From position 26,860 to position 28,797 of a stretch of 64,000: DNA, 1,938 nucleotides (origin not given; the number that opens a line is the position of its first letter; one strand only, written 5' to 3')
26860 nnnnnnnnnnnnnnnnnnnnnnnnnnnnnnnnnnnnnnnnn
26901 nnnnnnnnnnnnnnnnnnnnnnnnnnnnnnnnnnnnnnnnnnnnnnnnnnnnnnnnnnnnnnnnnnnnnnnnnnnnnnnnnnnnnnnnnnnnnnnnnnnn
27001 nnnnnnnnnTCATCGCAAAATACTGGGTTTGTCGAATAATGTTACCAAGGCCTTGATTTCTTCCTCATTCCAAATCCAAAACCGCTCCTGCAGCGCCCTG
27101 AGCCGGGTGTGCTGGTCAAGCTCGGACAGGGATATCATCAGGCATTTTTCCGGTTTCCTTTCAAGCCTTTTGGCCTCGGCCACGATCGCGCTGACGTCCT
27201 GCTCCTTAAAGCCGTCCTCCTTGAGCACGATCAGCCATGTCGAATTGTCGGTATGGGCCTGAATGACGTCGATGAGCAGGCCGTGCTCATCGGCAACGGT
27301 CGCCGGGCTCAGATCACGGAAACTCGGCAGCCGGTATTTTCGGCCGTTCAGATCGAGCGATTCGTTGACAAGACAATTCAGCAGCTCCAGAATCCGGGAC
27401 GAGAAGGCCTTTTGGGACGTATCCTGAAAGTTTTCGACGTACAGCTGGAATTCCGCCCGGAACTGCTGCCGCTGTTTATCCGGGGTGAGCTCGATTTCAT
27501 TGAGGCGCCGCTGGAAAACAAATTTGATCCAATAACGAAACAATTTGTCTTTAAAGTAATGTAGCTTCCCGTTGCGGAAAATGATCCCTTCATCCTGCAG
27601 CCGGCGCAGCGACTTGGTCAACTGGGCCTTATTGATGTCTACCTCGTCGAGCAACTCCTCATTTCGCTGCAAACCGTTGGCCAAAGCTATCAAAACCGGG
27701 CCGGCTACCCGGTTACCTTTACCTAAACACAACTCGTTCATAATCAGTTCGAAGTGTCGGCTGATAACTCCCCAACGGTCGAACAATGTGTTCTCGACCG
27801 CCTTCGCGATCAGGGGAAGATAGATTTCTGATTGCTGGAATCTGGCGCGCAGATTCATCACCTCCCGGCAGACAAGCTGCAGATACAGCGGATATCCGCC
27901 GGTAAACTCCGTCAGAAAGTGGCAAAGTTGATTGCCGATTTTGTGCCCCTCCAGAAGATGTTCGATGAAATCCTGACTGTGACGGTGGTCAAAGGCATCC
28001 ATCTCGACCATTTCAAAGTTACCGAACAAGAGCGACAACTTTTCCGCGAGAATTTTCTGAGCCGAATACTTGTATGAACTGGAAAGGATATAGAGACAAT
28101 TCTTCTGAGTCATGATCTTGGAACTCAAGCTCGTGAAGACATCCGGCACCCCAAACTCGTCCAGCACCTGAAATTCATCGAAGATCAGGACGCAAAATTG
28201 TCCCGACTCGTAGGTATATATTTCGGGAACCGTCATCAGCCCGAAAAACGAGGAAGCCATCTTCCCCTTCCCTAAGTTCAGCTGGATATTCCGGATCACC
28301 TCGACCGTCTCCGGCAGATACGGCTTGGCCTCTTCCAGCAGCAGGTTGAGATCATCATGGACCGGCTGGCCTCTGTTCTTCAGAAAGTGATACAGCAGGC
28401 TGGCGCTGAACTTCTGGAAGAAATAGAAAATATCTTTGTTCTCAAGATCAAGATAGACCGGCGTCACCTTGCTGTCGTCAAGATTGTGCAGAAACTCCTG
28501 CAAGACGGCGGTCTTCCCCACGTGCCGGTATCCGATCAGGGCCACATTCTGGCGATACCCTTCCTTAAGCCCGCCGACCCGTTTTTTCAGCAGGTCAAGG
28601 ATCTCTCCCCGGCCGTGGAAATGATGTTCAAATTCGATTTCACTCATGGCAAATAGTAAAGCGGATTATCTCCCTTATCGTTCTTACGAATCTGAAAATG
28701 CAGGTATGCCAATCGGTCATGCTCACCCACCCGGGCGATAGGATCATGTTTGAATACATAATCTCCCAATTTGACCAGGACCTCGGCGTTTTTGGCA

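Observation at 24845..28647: Translationally coupled AAA+ ATPase, YfcE phosphoesterase, HIT hydrolase and dGTPase array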

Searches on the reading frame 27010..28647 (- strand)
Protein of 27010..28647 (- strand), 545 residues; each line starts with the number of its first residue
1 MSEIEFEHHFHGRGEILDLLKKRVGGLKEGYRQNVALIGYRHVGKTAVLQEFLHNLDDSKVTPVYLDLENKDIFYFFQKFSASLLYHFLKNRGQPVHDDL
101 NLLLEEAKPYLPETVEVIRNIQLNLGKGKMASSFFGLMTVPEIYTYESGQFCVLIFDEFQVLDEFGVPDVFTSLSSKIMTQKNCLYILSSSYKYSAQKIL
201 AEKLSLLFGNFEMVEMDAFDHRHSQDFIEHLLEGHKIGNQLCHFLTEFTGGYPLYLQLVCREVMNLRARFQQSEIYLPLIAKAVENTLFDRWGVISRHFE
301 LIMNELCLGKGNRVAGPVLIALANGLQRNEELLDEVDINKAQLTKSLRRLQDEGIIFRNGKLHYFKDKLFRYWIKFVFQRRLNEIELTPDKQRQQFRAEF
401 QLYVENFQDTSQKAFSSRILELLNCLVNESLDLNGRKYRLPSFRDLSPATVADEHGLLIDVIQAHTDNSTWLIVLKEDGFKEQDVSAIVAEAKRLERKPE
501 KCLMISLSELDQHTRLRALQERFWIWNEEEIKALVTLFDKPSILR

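Call 3: search_protein_families(library=pfam, proteins=[window:27010-28647:-], max_evalue=0.01)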
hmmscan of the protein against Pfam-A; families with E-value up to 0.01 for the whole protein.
window:27010-28647:- (545 aa): 6 families
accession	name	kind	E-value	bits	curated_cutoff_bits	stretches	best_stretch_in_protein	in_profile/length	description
PF13173.12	AAA_14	-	1.8e-08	34.9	27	1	33-91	3-57/129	AAA domain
PF13191.12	AAA_16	-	5.7e-08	33.9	32.6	1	10-165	2-147/167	AAA ATPase domain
PF01637.24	ATPase_2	-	2.4e-06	27.9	33.2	1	31-257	19-223/225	ATPase domain predominantly from Archaea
PF24270.1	HTH_Cmi2_C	-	0.00031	21.4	27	1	298-360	60-122/125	Cmi2, C-terminal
PF01638.23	HxlR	-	0.00034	20.8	20.8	1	313-359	5-52/91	HxlR-like helix-turn-helix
PF13401.12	AAA_22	-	0.001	19.8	27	0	31-91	4-33/130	AAA domain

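Call 4: search_protein_families(library=padloc, proteins=[window:27010-28647:-], max_evalue=0.01)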
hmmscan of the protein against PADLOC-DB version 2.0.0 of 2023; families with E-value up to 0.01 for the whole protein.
window:27010-28647:- (545 aa): 3 families
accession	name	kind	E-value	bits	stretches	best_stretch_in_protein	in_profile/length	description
PDLC04131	DdmE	-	0.0012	15.3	1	104-166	452-513/687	-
PDLC01866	CARF3--CARF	-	0.0022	16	0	183-251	26-90/207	-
PDLC04789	PDC-S01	-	0.0034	14.4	1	33-92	18-74/375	-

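Call 5: search_protein_families(library=ncbifam, proteins=[window:27010-28647:-], max_evalue=0.01)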
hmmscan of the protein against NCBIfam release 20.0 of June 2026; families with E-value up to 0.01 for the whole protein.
window:27010-28647:- (545 aa): 4 families
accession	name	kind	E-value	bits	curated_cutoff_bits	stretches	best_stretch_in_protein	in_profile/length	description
TIGR03903.1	TOMM_kin_cyc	equivalog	2.6e-05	22.2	705.75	1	152-362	636-826/1267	TOMM system kinase/cyclase fusion protein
NF053660.1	ORF80_fam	equivalog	0.00018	21.3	95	1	318-371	7-59/70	ORF80 family leucine zipper DNA-binding protein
NF040586.1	FxSxx_TPR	equivalog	0.0023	16.5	300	1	8-54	6-47/830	FxSxx-COOH system tetratricopeptide repeat protein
NF053606.1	Sta1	subfamily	0.0077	16.3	80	0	326-362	34-70/100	Sta1 family transcriptional regulator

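Call 9: find_encoding_contigs(protein=window:27010-28647:-, flank=10000, max_places=10)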
Protein window:27010-28647:- (545 aa): 23 contigs read that carry it; 3 places shown.
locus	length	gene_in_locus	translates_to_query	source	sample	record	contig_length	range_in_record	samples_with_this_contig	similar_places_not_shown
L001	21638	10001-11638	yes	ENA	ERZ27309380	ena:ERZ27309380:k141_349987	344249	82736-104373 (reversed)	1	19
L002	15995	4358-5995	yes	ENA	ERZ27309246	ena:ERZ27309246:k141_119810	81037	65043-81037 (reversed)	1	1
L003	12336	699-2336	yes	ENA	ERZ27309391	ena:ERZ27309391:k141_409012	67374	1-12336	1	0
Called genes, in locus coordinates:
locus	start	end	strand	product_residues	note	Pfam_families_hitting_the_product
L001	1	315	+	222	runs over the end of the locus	PF00535:Glycos_transf_2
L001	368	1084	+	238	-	-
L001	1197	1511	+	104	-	PF08899:DUF1844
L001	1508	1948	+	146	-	PF01220:DHquinase_II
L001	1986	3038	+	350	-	PF01321:Creatinase_N, PF00557:Peptidase_M24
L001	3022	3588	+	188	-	PF08207:EFP_N, PF01132:EFP, PF09285:Elong-fact-P_C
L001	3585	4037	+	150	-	PF00364:Biotin_lipoyl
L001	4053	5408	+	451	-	PF00289:Biotin_carb_N, PF02222:ATP-grasp, PF02786:CPSase_L_D2, PF07478:Dala_Dala_lig_C, PF02785:Biotin_carb_C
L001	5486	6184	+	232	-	-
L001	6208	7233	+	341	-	PF00365:PFK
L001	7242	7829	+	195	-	PF13580:SIS_2, PF01380:SIS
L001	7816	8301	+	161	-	PF01467:CTP_transf_like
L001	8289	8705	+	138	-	PF17792:ThiD2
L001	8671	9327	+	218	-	PF02581:TMP-TENI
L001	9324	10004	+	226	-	PF01476:LysM, PF01551:Peptidase_M23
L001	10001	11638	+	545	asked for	PF13191:AAA_16 (weak), PF01637:ATPase_2 (weak), PF13173:AAA_14 (faint)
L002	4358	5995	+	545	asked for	PF13191:AAA_16 (weak), PF01637:ATPase_2 (weak), PF13173:AAA_14 (faint)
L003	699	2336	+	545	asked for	PF13191:AAA_16 (weak), PF01637:ATPase_2 (weak), PF13173:AAA_14 (faint)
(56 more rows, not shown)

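Call 10: find_homologous_proteins(query=window:27010-28647:-, max_evalue=0.001)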
Query window:27010-28647:- (545 aa): 558 proteins with E <= 0.001 among 8000 candidates; the best 120 are listed.
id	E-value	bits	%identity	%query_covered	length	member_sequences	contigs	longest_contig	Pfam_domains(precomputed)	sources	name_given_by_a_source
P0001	0.0e+0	1206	98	100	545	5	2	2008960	PF13173.13,PF01637.25,PF13191.13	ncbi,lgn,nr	ncbi:MAG: ATP-binding protein [Candidatus Omnitrophica bacterium]|nr:ATP-binding protein [Candidatus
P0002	0.0e+0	1054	84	100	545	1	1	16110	PF13173.13,PF24270.2,PF13191.13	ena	-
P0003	0.0e+0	1034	83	100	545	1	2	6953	PF13173.13,PF13191.13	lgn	-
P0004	4.2e-257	872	70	100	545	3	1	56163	PF13173.13,PF01637.25,PF13191.13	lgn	-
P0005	2.9e-253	860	69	100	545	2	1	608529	PF13173.13,PF01637.25,PF13191.13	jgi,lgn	-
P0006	2.8e-247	840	67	100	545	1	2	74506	PF13173.13,PF01637.25,PF13191.13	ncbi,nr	ncbi:MAG: AAA family ATPase [Candidatus Omnitrophica bacterium]|nr:AAA family ATPase [Candidatus Omn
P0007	4.0e-231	786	63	100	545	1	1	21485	PF13173.13,PF01637.25,PF13191.13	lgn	-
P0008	3.8e-227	773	61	100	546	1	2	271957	PF13173.13,PF01637.25,PF13191.13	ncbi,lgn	-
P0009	4.2e-214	730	58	100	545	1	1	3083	PF01637.25,PF13191.13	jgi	-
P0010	1.1e-213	729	58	100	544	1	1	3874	PF13173.13,PF01637.25,PF13191.13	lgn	-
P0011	8.4e-212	723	57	100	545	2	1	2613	PF01637.25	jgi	-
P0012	2.7e-210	718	57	100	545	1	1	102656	PF01637.25,PF13191.13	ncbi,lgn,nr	ncbi:MAG: hypothetical protein JW847_04830 [Candidatus Omnitrophica bacterium]|nr:hypothetical prote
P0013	4.7e-209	714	58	100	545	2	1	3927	PF13173.13,PF01637.25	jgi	-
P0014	5.7e-209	713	57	100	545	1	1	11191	PF13173.13,PF01637.25,PF13191.13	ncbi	-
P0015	7.9e-209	713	57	100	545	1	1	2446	PF13173.13,PF01637.25,PF13191.13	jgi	-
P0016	6.0e-208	710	56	100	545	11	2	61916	PF01637.25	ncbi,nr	ncbi:MAG: ATP-binding protein [Candidatus Omnitrophica bacterium]|nr:ATP-binding protein [Candidatus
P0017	2.0e-207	708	57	100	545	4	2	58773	PF13173.13,PF01637.25,PF13191.13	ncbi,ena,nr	ncbi:MAG: ATP-binding protein [Candidatus Omnitrophica bacterium]|nr:ATP-binding protein [Candidatus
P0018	2.5e-207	708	56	100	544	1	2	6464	PF13173.13,PF01637.25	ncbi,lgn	-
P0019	5.5e-207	707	56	100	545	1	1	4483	PF13173.13,PF01637.25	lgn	-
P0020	9.7e-207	706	57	100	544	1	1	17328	PF01637.25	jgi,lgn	-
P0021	1.2e-206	706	56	100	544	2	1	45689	PF13173.13,PF01637.25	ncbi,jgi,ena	-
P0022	1.3e-206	706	56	100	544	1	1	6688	PF13173.13,PF01637.25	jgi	-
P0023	2.5e-206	705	57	99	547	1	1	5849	PF13173.13,PF01637.25,PF13191.13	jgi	-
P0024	2.5e-206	705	56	100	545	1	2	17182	PF13173.13,PF01637.25,PF13191.13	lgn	-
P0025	4.3e-206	704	56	100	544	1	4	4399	PF13173.13,PF01637.25,PF13191.13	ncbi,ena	-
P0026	1.7e-205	702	57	100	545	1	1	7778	PF13173.13,PF01637.25,PF13191.13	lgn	-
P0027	6.6e-204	697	54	100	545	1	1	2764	PF01637.25,PF13191.13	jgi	jgi:predicted transcriptional regulator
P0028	9.2e-204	696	56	100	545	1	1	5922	PF13173.13,PF05584.18,PF01637.25,PF13191.13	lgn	-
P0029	5.9e-202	690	55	100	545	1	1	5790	PF13173.13,PF01637.25,PF13191.13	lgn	-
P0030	8.2e-202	690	54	100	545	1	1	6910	PF13173.13,PF01637.25,PF13191.13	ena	-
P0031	2.5e-201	688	56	100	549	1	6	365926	PF01637.25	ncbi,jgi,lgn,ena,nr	ncbi:MAG TPA: hypothetical protein DD723_03980 [Candidatus Omnitrophica bacterium]|nr:MAG: hypotheti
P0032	6.9e-201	687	55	100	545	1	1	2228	PF13173.13,PF01637.25,PF13191.13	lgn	-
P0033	1.3e-200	686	54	100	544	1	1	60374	PF13173.13,PF01637.25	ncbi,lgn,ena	-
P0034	5.1e-200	684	54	100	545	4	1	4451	PF13173.13,PF13401.13,PF01637.25,PF13191.13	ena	-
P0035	1.7e-199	682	55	100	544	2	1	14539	PF13173.13,PF01637.25,PF13191.13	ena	-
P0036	2.2e-199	682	54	100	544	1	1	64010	PF13173.13,PF01637.25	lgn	-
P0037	5.5e-199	680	54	100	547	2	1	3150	PF01637.25,PF13191.13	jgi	jgi:hypothetical protein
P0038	6.2e-199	680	55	100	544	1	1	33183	PF13173.13,PF01637.25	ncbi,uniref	ncbi:hypothetical protein MNBD_UNCLBAC01-1501 [hydrothermal vent metagenome]|uniref:Archaeal ATPase,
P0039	7.6e-199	680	55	100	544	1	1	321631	PF13173.13,PF01637.25,PF13191.13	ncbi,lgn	-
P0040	2.2e-198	678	55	99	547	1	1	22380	PF13173.13,PF01637.25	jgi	-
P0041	2.3e-198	678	54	100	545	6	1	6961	PF13173.13,PF01637.25,PF13191.13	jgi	-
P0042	1.0e-197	676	53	100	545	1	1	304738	PF01637.25,PF13191.13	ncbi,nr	ncbi:MAG: ATP-binding protein [Candidatus Omnitrophica bacterium]|nr:ATP-binding protein [Candidatus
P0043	1.2e-197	676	56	99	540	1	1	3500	PF13173.13,PF01637.25,PF13191.13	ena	-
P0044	2.2e-197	675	56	99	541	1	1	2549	PF01637.25,PF13191.13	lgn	-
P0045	2.9e-197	675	55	100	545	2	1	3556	PF13173.13,PF01637.25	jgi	-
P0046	4.8e-197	674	56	99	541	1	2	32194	PF01637.25,PF13191.13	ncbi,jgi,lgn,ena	-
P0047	8.8e-197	673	54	100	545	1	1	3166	PF01637.25,PF13191.13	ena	-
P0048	1.8e-196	672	55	99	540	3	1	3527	PF13173.13,PF01637.25,PF13191.13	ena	-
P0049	1.9e-196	672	53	100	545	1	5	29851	PF13173.13,PF01637.25,PF13191.13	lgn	-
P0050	3.9e-196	671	54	100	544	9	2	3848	PF13173.13,PF01637.25,PF13191.13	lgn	-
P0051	4.9e-196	671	53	100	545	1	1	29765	PF13173.13,PF01637.25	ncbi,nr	ncbi:MAG: ATP-binding protein [Candidatus Zapsychrus exili]|nr:ATP-binding protein [Candidatus Zapsy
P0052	7.5e-196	670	53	99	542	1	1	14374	PF01637.25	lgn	-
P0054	1.3e-195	669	53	100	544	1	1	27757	PF13173.13,PF13401.13,PF01637.25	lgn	-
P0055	4.2e-195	668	56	98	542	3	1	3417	PF13173.13,PF01637.25,PF13191.13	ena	-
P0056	4.5e-195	668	54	99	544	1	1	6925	PF13173.13,PF01637.25,PF13191.13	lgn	-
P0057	5.0e-195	667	55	99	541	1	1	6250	PF01637.25,PF13191.13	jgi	-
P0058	5.4e-195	667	55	99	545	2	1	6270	PF13401.13,PF01637.25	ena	-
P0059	8.9e-195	667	55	99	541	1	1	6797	PF01637.25,PF13191.13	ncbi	-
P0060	1.2e-194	666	54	100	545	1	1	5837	PF13173.13,PF01637.25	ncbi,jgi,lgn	ncbi:MAG: AAA+ ATPase superfamily predicted ATPase [Candidatus Omnitrophota bacterium]|jgi:AAA+ ATPa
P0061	1.4e-194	666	51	100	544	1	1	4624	PF13173.13,PF01637.25,PF13191.13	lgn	-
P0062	8.1e-194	663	53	100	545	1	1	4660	PF13173.13,PF01637.25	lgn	-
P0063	2.8e-193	662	53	100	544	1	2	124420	PF13173.13,PF01637.25,PF13191.13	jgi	-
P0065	8.9e-193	660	54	100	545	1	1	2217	PF13173.13,PF01637.25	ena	-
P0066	1.1e-192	660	52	100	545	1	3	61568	PF13173.13,PF01637.25,PF13191.13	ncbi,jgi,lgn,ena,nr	ncbi:MAG TPA: ATP-binding protein [Candidatus Omnitrophota bacterium]|nr:ATP-binding protein [Candid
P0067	2.8e-192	658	55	99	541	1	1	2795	PF13173.13,PF01637.25,PF13191.13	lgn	-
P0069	1.8e-191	656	51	100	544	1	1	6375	PF13173.13,PF01637.25,PF13191.13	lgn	-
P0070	2.0e-191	655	53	100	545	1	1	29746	PF01637.25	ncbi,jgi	-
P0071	6.8e-191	654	54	99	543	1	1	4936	PF13401.13,PF01637.25,PF13191.13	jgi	jgi:predicted transcriptional regulator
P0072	7.7e-191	654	54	100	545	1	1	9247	PF01637.25,PF13191.13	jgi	jgi:predicted transcriptional regulator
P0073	1.0e-189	650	52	100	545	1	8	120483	PF13173.13,PF01637.25,PF13191.13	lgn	-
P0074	1.9e-189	649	53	100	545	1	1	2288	PF01637.25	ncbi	-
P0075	3.0e-189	648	53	99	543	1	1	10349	PF13173.13,PF13401.13,PF01637.25,PF13191.13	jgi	jgi:predicted transcriptional regulator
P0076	5.5e-189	647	51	100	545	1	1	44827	PF13173.13,PF01637.25,PF13191.13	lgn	-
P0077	5.7e-189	647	54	99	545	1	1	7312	PF13173.13,PF01637.25,PF13191.13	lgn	-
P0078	5.9e-189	647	55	99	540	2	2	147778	PF13173.13,PF24270.2,PF01637.25,PF13191.13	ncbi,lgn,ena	-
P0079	1.7e-188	646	52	100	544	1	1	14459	PF13173.13,PF01637.25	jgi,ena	-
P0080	2.0e-188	646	53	100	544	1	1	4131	PF13173.13,PF01637.25,PF13191.13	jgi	jgi:hypothetical protein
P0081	2.5e-188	645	52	100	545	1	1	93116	PF01637.25,PF13191.13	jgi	-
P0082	3.4e-188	645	52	100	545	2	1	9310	PF01637.25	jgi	jgi:hypothetical protein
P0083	6.1e-188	644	51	100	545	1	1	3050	PF13173.13,PF24270.2,PF01022.27,PF01637.25,PF13191.13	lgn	-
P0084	6.2e-188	644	53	99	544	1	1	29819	PF13173.13,PF13401.13,PF01637.25,PF13191.13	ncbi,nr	ncbi:MAG: AAA family ATPase [Candidatus Omnitrophica bacterium]|nr:AAA family ATPase [Candidatus Omn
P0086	8.1e-188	644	53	98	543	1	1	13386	PF13173.13,PF01637.25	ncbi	-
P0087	9.4e-188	643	51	100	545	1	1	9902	PF13173.13,PF01637.25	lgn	-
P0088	1.9e-187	642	53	99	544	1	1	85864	PF13173.13,PF01637.25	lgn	-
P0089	2.4e-187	642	52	99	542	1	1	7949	PF13173.13,PF01637.25,PF13191.13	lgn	-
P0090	2.5e-187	642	53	99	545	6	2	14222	PF13173.13,PF01637.25,PF13191.13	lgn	-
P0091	3.7e-187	641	53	98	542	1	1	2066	PF13173.13,PF01637.25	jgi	jgi:hypothetical protein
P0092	6.3e-187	641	53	99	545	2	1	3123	PF13173.13,PF13401.13,PF01637.25,PF13191.13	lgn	-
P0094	2.4e-186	639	52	100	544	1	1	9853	PF13173.13,PF01637.25,PF13191.13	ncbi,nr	ncbi:MAG: ATP-binding protein [Candidatus Omnitrophica bacterium]|nr:ATP-binding protein [Candidatus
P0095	6.1e-186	637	51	100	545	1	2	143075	PF13173.13,PF13401.13,PF01637.25,PF13191.13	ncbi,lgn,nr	ncbi:MAG: ATP-binding protein [Candidatus Omnitrophica bacterium]|nr:ATP-binding protein [Candidatus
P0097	7.6e-186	637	53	100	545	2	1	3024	PF01637.25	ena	-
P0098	8.1e-186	637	52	100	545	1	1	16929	PF13173.13,PF01637.25,PF13191.13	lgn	-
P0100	1.2e-185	636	53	99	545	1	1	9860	PF13173.13,PF01637.25,PF13191.13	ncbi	-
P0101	1.4e-185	636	53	100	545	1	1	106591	PF01637.25,PF13191.13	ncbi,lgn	-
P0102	1.6e-185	636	53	98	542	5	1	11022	PF13173.13,PF13401.13,PF01637.25,PF13191.13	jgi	jgi:AAA+ ATPase superfamily predicted ATPase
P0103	3.6e-185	635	51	99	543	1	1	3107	PF01022.27,PF01637.25,PF13191.13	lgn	-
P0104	1.4e-184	633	52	99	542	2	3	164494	PF13173.13,PF01637.25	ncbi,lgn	-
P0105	6.1e-184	631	52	98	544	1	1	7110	PF13173.13,PF13401.13,PF01637.25,PF13191.13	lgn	-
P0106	7.5e-184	630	51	100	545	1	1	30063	PF13173.13,PF13401.13,PF01637.25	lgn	-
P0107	1.0e-183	630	53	95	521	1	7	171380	PF13173.13,PF01637.25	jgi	jgi:hypothetical protein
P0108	2.7e-183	629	52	100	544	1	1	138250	PF13173.13,PF01637.25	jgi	jgi:hypothetical protein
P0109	4.3e-183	628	52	99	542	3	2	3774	PF13173.13,PF01637.25,PF13191.13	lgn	-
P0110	1.2e-182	627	52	99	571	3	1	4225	PF13173.13,PF01637.25,PF13191.13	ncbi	-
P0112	4.6e-182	625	51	100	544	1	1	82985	PF13173.13,PF01022.27,PF01637.25,PF13191.13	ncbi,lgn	-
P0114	1.4e-181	623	49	100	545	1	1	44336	PF13173.13,PF01637.25,PF13191.13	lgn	-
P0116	6.7e-180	617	52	99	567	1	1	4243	PF13173.13,PF01637.25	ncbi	-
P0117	1.1e-179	617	52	99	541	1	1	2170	PF13173.13,PF01637.25,PF13191.13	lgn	-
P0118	1.2e-179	617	49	100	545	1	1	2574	PF13173.13,PF01637.25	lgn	-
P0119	2.5e-177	609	51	98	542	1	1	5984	PF13173.13,PF13401.13,PF01637.25,PF13191.13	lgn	-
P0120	8.0e-177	607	50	98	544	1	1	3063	PF13173.13,PF01637.25,PF13191.13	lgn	-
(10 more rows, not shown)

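Call 13: find_related_loci(query=A1, collection=genome_contigs, flank=7000)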
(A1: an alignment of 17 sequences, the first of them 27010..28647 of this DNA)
Query A1 (545 aa) in genome_contigs; peptide patterns used: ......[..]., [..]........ (x = any residue, [..] = any of these).
266 stretches matched a pattern; 197 encode a relative of the query (tblastn E <= 1e-3); the best 80 are kept; 80 distinct loci.
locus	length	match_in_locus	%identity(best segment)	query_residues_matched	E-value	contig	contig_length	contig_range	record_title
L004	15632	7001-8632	69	1-544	0e+0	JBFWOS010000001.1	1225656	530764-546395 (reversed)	MAG: Candidatus Omnitrophota bacterium isolate CA_2019_TPBF_141 NODE_21_length_1225656_cov_49.572922_TPBF, whole genome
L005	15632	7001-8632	67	1-544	0e+0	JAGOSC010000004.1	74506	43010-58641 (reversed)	MAG: Candidatus Omnitrophota bacterium isolate Gw_Eff_bin_307 Gw_Eff_459_length_74506_cov_6.064521, whole genome shotgun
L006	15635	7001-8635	57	1-545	0e+0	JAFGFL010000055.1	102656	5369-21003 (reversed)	MAG: Candidatus Omnitrophota bacterium isolate Zod_Metabat.1316 k87_9766089, whole genome shotgun sequence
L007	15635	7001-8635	57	1-545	0e+0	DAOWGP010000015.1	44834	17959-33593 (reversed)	MAG TPA_asm: Candidatus Omnitrophota bacterium isolate CSMAG_1994 CSMAG_1994_k141_2531976_length_44834_cov_57.7676, whol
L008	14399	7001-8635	56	1-545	0e+0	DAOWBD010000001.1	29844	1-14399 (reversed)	MAG TPA_asm: Candidatus Omnitrophota bacterium isolate CSMAG_1852 CSMAG_1852_k141_832779_length_29844_cov_14.9708, whole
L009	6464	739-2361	56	4-544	0e+0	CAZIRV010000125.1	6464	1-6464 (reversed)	MAG TPA_asm: uncultured Planctomycetales bacterium isolate SRP128015_co1_466 genome assembly, contig: NODE_20938_length_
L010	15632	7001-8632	56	1-544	0e+0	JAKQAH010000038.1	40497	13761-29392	MAG: Candidatus Omnitrophota bacterium isolate USCA_maxbin.193_sub k141_1874202, whole genome shotgun sequence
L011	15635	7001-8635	53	1-545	0e+0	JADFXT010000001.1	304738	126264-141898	MAG: Candidatus Omnitrophota bacterium isolate nDJH15bin6 nDJH15_bin6_NODE_1_length_304738_cov_6.983366, whole genome sh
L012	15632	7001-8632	55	1-544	0e+0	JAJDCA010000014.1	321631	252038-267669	MAG: Candidatus Omnitrophota bacterium isolate OFTM38 OFTM38_13, whole genome shotgun sequence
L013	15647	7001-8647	56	1-545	0e+0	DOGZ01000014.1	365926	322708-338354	MAG TPA_asm: Candidatus Omnitrophota bacterium isolate UBA10174 contig_7454, whole genome shotgun sequence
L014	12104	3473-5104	54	1-544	0e+0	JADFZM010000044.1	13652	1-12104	MAG: Candidatus Omnitrophota bacterium isolate nHLHbin2 nHLH_bin2_NODE_44_length_13652_cov_5.709642, whole genome shotgu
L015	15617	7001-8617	54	7-545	0e+0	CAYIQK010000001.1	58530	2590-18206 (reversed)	MAG TPA_asm: uncultured Planctomycetales bacterium isolate ERP119705_co25_244 genome assembly, contig: NODE_161_length_5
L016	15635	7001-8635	52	1-545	0e+0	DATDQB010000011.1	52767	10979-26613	MAG TPA_asm: Candidatus Omnitrophota bacterium isolate SMAG_U7936 k141_927601, whole genome shotgun sequence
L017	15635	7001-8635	54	1-545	0e+0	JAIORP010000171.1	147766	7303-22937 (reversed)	MAG: Candidatus Omnitrophota bacterium isolate SMBSF21 20074_Bin_2_contigs_1_c_000000000005, whole genome shotgun sequen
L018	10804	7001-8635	53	1-545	0e+0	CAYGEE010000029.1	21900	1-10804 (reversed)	MAG TPA_asm: uncultured Planctomycetales bacterium isolate ERP113451_co3_410 genome assembly, contig: NODE_1747_length_2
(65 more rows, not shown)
